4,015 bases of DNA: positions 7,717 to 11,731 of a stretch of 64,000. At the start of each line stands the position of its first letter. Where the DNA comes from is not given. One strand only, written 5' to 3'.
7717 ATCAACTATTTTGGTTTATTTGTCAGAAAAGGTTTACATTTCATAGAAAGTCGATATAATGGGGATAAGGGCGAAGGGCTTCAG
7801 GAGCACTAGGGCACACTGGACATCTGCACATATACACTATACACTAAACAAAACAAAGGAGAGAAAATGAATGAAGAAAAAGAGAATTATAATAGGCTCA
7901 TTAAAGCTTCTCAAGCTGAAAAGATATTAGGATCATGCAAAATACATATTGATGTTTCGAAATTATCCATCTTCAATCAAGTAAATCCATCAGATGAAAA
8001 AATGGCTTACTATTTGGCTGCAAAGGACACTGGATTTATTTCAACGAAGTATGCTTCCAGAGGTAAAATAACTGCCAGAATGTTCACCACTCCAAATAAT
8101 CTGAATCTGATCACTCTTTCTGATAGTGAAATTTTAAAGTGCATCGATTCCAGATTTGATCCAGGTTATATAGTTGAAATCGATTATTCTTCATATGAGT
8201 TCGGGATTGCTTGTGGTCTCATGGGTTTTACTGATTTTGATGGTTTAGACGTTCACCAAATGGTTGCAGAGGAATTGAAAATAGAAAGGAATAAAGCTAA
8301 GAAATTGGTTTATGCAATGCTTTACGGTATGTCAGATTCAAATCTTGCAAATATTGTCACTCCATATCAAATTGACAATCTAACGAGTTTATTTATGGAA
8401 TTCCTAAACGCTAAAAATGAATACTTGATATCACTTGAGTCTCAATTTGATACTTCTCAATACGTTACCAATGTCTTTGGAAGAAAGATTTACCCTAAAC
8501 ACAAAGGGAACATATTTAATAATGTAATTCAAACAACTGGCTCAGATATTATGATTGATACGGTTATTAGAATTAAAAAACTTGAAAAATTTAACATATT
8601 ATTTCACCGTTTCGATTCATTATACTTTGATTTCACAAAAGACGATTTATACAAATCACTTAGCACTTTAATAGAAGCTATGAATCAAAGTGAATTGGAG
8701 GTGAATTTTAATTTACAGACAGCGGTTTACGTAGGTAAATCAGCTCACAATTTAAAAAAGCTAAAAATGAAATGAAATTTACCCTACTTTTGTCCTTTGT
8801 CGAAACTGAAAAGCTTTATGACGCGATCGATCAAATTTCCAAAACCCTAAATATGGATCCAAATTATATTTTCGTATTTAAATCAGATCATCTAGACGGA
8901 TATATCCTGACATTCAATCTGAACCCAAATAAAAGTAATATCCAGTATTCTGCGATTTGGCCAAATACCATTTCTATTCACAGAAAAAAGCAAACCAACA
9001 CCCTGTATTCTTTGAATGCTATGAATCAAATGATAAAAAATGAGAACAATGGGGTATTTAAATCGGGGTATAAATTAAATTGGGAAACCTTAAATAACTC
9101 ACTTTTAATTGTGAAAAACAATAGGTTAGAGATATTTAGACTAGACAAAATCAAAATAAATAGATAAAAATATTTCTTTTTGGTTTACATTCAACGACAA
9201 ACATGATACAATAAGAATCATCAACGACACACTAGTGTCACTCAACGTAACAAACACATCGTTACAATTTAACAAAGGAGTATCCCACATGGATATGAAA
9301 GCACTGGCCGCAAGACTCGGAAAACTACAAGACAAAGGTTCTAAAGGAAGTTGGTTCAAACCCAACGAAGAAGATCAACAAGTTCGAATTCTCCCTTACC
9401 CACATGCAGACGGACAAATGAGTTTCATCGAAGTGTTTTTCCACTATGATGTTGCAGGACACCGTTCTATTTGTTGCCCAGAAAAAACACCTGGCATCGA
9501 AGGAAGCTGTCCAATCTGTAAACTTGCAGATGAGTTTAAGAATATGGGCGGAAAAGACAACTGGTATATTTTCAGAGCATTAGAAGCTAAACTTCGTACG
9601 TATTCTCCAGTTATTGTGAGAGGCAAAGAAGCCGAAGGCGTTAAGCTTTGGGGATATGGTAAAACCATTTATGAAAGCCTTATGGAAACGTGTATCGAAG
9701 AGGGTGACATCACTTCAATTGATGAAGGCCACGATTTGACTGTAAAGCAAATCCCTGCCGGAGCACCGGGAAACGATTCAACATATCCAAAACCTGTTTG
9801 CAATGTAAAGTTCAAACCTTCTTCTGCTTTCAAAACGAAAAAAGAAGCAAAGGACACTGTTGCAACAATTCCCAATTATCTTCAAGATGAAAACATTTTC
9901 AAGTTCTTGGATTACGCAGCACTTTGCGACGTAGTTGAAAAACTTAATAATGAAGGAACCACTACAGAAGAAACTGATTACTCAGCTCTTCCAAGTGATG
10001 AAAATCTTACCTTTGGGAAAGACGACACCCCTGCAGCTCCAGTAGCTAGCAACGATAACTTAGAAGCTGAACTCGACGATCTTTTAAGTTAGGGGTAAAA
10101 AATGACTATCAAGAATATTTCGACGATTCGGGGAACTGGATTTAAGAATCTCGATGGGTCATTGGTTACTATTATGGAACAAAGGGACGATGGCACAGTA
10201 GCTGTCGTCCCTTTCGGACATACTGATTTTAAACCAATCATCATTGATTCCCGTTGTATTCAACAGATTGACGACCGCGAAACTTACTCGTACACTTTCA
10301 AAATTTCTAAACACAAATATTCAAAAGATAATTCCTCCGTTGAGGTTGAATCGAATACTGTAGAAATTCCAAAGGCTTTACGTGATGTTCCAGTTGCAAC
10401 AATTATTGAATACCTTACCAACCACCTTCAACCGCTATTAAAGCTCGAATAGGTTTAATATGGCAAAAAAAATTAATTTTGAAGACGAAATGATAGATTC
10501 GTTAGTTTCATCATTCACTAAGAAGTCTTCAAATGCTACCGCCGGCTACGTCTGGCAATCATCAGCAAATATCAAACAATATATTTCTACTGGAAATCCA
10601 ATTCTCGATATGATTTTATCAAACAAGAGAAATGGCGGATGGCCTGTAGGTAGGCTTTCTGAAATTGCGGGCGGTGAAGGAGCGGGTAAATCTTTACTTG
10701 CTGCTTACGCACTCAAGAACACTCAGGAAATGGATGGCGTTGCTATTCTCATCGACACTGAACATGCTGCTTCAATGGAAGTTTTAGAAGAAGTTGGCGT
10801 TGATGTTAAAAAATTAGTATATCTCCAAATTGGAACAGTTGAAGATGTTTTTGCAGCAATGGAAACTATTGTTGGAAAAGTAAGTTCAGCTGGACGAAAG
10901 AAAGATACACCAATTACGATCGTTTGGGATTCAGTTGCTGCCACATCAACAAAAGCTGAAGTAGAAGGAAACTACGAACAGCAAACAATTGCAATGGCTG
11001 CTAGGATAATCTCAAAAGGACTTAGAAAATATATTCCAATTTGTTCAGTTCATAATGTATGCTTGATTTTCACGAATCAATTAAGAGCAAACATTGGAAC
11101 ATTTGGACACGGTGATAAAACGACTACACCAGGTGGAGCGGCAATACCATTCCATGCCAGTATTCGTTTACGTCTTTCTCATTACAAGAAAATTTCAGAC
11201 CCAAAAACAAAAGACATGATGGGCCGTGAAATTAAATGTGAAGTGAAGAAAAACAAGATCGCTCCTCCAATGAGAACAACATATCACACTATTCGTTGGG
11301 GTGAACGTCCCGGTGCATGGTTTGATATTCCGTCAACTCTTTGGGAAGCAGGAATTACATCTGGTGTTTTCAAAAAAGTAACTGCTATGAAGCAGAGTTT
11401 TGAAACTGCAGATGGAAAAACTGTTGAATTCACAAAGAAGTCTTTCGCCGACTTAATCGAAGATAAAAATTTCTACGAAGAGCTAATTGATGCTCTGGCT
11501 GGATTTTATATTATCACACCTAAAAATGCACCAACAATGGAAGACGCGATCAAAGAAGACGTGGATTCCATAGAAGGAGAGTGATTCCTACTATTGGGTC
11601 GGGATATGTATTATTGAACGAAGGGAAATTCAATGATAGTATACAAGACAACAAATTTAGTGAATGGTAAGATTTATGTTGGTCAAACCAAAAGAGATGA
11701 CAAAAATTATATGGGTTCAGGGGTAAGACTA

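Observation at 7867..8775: Stand-alone 302-aa family-A-polymerase-like protein (motifs A and B present, motif C altered) alongside a complete family B polymerase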

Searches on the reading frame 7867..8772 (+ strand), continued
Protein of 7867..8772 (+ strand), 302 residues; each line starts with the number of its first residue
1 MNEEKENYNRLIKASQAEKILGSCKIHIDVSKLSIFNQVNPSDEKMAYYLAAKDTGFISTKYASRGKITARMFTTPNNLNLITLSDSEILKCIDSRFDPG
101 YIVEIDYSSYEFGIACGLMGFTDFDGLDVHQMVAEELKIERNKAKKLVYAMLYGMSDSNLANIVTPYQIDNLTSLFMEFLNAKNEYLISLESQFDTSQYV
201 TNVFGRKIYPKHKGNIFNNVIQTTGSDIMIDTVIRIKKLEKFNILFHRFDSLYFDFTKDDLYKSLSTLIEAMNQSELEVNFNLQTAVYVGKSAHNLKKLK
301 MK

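Call 82: list_cluster_members(proteins=[P0002, P0009, P0018, P0001, P0164, P0170, P0030, P0034, P0057, P0063])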
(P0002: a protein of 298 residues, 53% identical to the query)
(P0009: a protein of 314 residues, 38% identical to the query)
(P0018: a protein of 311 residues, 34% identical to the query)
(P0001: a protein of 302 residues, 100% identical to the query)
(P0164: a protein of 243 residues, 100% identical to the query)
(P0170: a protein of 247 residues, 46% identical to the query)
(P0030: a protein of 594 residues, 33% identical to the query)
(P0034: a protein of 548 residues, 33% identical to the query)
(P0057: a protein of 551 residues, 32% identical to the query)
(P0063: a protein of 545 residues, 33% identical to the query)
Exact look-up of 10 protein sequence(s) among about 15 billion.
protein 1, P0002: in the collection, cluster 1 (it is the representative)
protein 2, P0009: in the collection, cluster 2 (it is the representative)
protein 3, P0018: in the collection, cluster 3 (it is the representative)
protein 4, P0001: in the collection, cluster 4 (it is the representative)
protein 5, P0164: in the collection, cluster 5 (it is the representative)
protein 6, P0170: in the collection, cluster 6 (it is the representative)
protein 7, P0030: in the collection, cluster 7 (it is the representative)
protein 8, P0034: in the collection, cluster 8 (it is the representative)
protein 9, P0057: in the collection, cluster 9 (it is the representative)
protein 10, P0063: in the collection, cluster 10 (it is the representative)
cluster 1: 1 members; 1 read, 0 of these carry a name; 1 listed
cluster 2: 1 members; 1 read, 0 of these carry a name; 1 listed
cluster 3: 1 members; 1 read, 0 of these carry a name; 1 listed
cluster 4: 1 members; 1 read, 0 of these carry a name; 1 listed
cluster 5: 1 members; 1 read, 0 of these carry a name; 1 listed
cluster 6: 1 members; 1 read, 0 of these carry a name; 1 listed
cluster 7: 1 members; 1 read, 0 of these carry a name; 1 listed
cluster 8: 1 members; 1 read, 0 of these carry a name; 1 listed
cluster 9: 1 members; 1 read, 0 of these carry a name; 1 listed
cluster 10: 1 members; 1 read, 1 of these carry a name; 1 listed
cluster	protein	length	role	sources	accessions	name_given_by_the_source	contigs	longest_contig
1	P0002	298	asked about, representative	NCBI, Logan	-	-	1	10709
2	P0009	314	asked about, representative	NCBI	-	-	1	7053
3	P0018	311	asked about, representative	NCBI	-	-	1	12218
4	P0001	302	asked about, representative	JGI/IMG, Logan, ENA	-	-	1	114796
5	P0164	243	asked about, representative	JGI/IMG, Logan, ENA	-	-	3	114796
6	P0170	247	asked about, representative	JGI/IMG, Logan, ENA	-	-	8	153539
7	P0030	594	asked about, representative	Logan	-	-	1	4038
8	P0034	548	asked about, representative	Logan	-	-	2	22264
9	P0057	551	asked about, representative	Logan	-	-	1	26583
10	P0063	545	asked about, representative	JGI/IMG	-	hypothetical protein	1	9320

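Call 84: fold_search(model_id=the predicted structure, library=viral)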
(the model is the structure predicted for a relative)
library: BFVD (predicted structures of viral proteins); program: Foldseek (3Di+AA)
matches with E <= 10: 652; with E <= 0.001: 134
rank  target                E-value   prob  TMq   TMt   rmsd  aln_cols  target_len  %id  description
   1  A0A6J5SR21            1.0e-17  1.00  0.53  0.38  13.1       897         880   12  Bifunctional 3'-5' exonuclease/DNA polymerase [uncultured Caudovirales phage]
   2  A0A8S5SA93            1.6e-17  1.00  0.56  0.54  12.6       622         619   14  DNA polymerase [Myoviridae sp. ctByu2]
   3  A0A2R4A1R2            2.7e-17  1.00  0.55  0.39  11.9       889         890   12  (no name in the UniProt tables at hand)
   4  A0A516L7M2            4.2e-17  1.00  0.48  0.37  17.1       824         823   13  (no name in the UniProt tables at hand)
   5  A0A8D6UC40            3.4e-16  1.00  0.54  0.34  24.3       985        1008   12  A-family DNA polymerase [Enterococcus phage Porthos]
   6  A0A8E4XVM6            3.4e-16  1.00  0.50  0.33  23.9       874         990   12  DNA polymerase [Maribacter phage Colly_1]
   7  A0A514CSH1            1.1e-15  1.00  0.53  0.32  12.6       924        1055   11  DNA polymerase [Achromobacter phage Motura]
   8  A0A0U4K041            2.1e-15  1.00  0.51  0.52  10.0       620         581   11  DNA polymerase I [Arthrobacter phage Jasmine]
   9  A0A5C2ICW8            3.7e-15  1.00  0.56  0.39  14.4       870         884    9  DNA polymerase I [Vibrio phage vB_VpaS_HCMJ]
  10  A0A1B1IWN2            3.9e-15  1.00  0.55  0.47  12.1       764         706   14  (no name in the UniProt tables at hand)
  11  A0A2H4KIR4            4.1e-15  1.00  0.50  0.48   9.4       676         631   12  (no name in the UniProt tables at hand)
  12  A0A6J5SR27            7.6e-15  1.00  0.55  0.43  12.4       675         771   11  PolA DNA polymerase I - 3'-5' exonuclease and polymerase domains [uncultured Caudovirales phage]
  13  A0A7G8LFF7            8.8e-15  1.00  0.55  0.49   7.9       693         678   10  (no name in the UniProt tables at hand)
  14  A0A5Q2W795            8.8e-15  1.00  0.53  0.39  12.8       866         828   12  (no name in the UniProt tables at hand)
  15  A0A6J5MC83            1.1e-14  1.00  0.50  0.46  19.4       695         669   12  PolA DNA polymerase I - 3'-5' exonuclease and polymerase domains [uncultured Caudovirales phage]
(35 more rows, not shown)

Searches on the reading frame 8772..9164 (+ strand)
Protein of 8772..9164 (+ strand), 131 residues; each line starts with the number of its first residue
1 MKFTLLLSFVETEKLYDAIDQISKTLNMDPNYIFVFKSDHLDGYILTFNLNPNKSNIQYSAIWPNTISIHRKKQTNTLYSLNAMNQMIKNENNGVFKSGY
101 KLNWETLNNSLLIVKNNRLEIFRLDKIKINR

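Call 10: search_protein_families(library=phrogs, proteins=[window:8772-9164:+], max_evalue=0.01)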
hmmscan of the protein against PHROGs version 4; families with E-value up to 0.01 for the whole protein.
window:8772-9164:+ (131 aa): 0 families

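Call 11: search_protein_families(library=pfam, proteins=[window:8772-9164:+], max_evalue=0.01)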
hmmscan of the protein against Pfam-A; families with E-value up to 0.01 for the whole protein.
window:8772-9164:+ (131 aa): 0 families

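Call 56: search_solved_structures(query=window:8772-9164:+, max_evalue=10)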
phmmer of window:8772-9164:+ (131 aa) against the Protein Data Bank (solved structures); distinct sequences matched with E-value up to 10: 4.
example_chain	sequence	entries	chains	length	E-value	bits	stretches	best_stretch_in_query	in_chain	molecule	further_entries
1tfk_A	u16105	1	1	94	0.43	13.9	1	69-111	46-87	Colicin D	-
1tfo_A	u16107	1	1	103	0.51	13.6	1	70-111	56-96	Colicin D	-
1v74_A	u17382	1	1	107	0.55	13.5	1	70-111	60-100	Colicin D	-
8qya_H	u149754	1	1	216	1.4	12.2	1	43-86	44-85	J22.9-FNY Fab antibody heavy chain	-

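Call 109: search_solved_structures(query=A5, max_evalue=10)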
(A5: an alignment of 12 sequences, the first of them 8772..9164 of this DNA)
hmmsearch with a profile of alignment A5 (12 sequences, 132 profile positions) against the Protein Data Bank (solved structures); distinct sequences matched with E-value up to 10: 9.
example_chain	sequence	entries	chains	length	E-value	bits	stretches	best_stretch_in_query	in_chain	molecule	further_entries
4eqv_A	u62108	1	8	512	0.62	13.3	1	51-119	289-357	Invertase 2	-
2i4s_A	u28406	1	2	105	0.71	13.1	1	16-64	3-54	General secretion pathway protein C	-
3mlg_A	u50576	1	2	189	0.77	12.9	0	5-32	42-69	2X chimera of Helicobacter pylori protein HP0242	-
8kco_A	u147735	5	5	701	1.2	12.3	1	7-60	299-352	Nicastrin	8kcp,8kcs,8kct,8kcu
5a63_A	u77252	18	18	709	1.2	12.3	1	7-60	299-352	Nicastrin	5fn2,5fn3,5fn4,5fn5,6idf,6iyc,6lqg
8oqy_A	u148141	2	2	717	1.2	12.3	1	7-60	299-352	Nicastrin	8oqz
8x52_A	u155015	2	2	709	1.3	12.3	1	7-60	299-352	Nicastrin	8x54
21gi_A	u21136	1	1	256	1.7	11.8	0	5-33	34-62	A designed protein Three-twist Knot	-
4uis_A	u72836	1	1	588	1.7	11.8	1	7-60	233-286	GAMMA-SECRETASE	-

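Call 110: search_protein_families(library=pfam, alignment_id=A5, max_evalue=1)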
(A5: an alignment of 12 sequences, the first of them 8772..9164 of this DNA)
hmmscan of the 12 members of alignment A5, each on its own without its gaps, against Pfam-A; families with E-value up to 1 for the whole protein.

A. member 1, window:8772-9164:+ (131 aa): 0 families

B. families by the number of members that match (of 12 scanned): 7 families
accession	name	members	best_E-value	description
PF01361.26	Tautomerase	3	0.0025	Tautomerase enzyme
PF16344.10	FecR_C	1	0.0035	FecR, C-terminal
PF14890.11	Intein_splicing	1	0.029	Intein splicing domain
PF09001.16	DUF1890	1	0.044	Domain of unknown function (DUF1890)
PF11946.13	DUF3463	1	0.066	Domain of unknown function (DUF3463)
PF24951.3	LisH_PAC1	1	0.091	PAC1 LisH domain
PF22250.1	PFF1_C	1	0.12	Vacuolar membrane protease, C-terminal domain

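Call 111: find_homologous_proteins(query=A5, max_evalue=0.001)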
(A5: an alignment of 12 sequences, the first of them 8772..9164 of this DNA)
Query A5 (12 sequences) (131 aa, profile of the alignment): 7999 proteins with E <= 0.001 among 8000 candidates; the best 120 are listed.
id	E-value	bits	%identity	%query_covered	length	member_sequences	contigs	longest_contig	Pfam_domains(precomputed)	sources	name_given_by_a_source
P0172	1.4e-59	218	52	97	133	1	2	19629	-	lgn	-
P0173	3.5e-59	216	51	97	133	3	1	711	-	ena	-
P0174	1.1e-58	215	49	99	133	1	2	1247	-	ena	-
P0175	1.4e-58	214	49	99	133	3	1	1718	-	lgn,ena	-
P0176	1.7e-58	214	51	97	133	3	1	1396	-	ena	-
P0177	2.6e-58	214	52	97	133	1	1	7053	-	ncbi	-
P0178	2.7e-58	214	51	97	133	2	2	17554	-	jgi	-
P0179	3.1e-58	213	43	99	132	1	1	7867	-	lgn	-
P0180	3.1e-58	213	51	97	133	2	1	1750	-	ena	-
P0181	3.9e-58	213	49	97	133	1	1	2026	-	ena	-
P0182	3.9e-58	213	49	99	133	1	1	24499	-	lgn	-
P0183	3.9e-58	213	51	97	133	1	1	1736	-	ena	-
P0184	4.3e-58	213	55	97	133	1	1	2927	-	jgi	-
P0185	5.5e-58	213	53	99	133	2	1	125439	-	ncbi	-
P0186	6.5e-58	212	50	99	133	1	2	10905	-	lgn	-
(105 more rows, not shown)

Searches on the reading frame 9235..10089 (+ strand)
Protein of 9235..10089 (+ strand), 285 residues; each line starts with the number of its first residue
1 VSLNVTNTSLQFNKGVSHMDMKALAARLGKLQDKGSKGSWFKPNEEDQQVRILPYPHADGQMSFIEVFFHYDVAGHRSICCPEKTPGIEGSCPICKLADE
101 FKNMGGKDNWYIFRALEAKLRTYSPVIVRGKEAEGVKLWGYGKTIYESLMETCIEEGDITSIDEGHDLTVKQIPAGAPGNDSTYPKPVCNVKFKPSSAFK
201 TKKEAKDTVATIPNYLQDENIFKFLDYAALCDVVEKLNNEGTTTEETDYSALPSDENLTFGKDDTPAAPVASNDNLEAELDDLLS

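Call 10: search_protein_families(library=phrogs, proteins=[window:9235-10089:+], max_evalue=0.01)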
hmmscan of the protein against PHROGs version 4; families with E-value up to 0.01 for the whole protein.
window:9235-10089:+ (285 aa): 1 family
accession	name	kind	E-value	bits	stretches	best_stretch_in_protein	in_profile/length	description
phrog_1192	-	DNA, RNA and nucleotide metabolism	3.8e-12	47.3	1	19-176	3-181/326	single strand DNA binding protein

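Call 11: search_protein_families(library=pfam, proteins=[window:9235-10089:+], max_evalue=0.01)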
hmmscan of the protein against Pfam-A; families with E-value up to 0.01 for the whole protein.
window:9235-10089:+ (285 aa): 2 families
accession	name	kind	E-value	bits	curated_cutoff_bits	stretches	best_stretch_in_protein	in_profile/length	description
PF08804.16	gp32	-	3.8e-08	34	26.8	1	48-187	5-165/208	gp32 DNA binding protein like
PF20118.4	DUF6508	-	0.0035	17.6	23.6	0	19-62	4-47/129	Family of unknown function (DUF6508)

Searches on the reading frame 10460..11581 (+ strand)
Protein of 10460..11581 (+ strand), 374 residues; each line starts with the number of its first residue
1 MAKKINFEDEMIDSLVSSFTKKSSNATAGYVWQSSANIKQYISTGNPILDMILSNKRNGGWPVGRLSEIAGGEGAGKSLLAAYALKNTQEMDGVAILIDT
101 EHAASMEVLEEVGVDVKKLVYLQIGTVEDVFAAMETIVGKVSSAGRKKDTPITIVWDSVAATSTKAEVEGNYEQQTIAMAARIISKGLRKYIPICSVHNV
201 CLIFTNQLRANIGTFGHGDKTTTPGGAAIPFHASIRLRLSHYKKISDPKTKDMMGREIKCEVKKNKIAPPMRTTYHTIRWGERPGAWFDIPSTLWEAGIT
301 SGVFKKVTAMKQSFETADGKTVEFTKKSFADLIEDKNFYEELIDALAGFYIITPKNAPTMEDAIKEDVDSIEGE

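Call 10: search_protein_families(library=phrogs, proteins=[window:10460-11581:+], max_evalue=0.01)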
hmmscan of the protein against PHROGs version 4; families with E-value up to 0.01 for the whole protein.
window:10460-11581:+ (374 aa): 4 families
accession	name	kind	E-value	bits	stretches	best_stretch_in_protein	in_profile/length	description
phrog_97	-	other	1.2e-65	223.6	2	8-244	16-256/506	UvsX-like recombinase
phrog_8337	-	DNA, RNA and nucleotide metabolism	6.8e-36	125.1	1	7-266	14-266/273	DNA repair protein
phrog_9666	-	unknown function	3e-22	79.6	2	79-349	488-764/779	-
phrog_19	-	DNA, RNA and nucleotide metabolism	0.00092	19.2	1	34-87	327-376/621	DnaB-like replicative helicase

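Call 11: search_protein_families(library=pfam, proteins=[window:10460-11581:+], max_evalue=0.01)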
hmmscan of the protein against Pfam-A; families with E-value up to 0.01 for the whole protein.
window:10460-11581:+ (374 aa): 3 families
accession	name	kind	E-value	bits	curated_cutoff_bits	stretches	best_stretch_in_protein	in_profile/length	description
PF00154.27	RecA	-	1.7e-44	152.7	27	1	38-282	29-259/262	recA bacterial DNA recombination protein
PF06745.19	ATPase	-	1.4e-07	31.6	26.6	1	43-138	2-96/231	KaiC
PF08423.17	Rad51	-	0.0011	18.7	22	1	42-240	8-210/244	Rad51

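Call 81: search_dna_similar(query=window:10460-11581:+, collection=phages, mode=protein, max_rows=30, max_evalue=1e-20)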
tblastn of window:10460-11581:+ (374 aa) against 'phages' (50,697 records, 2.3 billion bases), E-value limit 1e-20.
Records with a match: 646; places in all: 646; records where one place covers at least 80% of the query: 394.
Best place of each record, by identity: <60% 646.
By first word of the organism name: Staphylococcus 242; Mycobacterium 154; Bacillus 119; Listeria 58; Bacteriophage 15; Thermus 9; Cellulophaga 5; Klebsiella 5; Rhizobium 5; Brochothrix 4; and 18 more.
By host as written in the record: Mycobacterium smegmatis mc2 155 110; Staphylococcus aureus 63; - 62; Listeria monocytogenes 47; Bacillus subtilis 17; Mycobacterium smegmatis mc2155 17; Staphylococcus sp. 17; Mycobacterium smegmatis mc#155 17; and 146 more.
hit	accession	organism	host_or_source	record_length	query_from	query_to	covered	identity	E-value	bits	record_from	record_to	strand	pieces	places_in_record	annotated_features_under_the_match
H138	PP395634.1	Microcystis phage Mel-JY01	Microcystis elabens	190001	39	365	87%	36.7%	4e-60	215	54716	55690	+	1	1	RecA RecA/RadA recombinase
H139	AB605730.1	Bacillus phage SP-10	-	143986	8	321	84%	36.5%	4e-51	189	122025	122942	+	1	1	RecA protein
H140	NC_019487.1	Bacillus phage SP-10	-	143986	8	321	84%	36.5%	4e-51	189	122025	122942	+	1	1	UvsX-like recombinase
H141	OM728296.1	Bacillus phage vB_BsuM-Goe26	Bacillus subtilis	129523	8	321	84%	36.5%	2e-51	190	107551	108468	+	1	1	recA: protein RecA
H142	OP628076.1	Lysinibacillus phage vB_LfM_LysYB2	Lysinibacillus fusiformis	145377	9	304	79%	38.6%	8e-50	185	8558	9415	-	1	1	RecA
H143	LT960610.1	Bacillus phage SBSphiC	Bacillus subtilis BEST7003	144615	8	321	84%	36.1%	2e-51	190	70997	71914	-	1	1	record has no annotation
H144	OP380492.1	Bacillus phage Nachito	Bacillus sp. ET1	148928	11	304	79%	38.4%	9e-54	196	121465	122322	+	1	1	RecA-like DNA recombinase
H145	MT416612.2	Bacillus phage YungSlug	Bacillus thuringiensis kurstaki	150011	8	304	79%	37.2%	9e-49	182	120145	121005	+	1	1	RecA-like protein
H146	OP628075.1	Lysinibacillus phage vB_LfM_LysYB1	Lysinibacillus fusiformis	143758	41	304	71%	39.9%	2e-47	178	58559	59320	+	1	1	RecA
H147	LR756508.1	uncultured phage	metagenomic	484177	9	272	71%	38.7%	1e-49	184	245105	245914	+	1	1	record has no annotation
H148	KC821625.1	Cellulophaga phage phi13:1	Cellulophaga baltica #13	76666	12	346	90%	30.4%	2e-27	119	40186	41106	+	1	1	recombinase A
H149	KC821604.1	Cellulophaga phage phiST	Cellulophaga baltica MM#3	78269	12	346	90%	30.4%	2e-27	119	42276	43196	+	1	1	recombinase A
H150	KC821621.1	Cellulophaga phage phi19:2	Cellulophaga baltica #19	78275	12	346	90%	30.4%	2e-27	119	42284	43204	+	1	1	recombinase A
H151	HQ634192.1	Cellulophaga phage phiST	Cellulophaga sp. MM#3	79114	12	346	90%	30.4%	2e-27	119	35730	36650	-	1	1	recombinase A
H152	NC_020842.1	Cellulophaga phage phiST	Cellulophaga sp. MM#3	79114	12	346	90%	30.4%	2e-27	119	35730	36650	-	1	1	UvsX-like recombinase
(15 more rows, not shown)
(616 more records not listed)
